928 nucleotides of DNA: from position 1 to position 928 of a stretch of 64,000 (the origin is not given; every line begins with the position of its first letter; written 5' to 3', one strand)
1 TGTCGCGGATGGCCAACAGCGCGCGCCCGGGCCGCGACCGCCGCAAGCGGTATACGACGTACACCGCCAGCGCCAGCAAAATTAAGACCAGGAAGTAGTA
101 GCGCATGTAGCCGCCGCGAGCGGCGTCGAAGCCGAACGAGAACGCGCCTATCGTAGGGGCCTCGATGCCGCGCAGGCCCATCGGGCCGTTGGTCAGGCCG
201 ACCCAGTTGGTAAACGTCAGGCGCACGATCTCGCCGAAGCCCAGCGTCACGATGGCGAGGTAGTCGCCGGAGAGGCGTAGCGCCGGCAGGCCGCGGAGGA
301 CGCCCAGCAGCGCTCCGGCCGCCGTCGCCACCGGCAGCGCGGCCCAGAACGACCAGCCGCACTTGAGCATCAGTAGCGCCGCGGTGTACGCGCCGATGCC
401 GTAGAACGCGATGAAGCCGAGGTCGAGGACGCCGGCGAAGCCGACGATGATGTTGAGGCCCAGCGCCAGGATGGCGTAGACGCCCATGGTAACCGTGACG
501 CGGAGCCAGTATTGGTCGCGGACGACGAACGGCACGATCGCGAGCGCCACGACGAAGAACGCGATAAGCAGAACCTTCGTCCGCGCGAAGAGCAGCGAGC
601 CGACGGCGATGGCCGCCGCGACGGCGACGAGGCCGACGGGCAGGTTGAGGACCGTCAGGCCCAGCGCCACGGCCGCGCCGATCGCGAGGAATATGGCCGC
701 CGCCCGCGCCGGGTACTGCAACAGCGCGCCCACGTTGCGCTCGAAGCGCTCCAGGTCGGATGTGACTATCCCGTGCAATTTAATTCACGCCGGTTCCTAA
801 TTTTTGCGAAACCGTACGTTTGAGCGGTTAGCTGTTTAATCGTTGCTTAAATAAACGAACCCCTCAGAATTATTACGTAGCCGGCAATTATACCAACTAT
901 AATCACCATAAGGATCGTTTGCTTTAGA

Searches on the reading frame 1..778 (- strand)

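Call 7: search_protein_families(library=pfam, proteins=[window:1-778:-], max_evalue=1)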
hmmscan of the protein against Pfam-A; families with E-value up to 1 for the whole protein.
window:1-778:- (259 aa): 1 family
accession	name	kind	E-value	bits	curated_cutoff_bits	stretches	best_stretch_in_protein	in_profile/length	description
PF02653.21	BPD_transp_2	-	3.9e-28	98.8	26.8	1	92-259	3-163/269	Branched-chain amino acid transport system / permease component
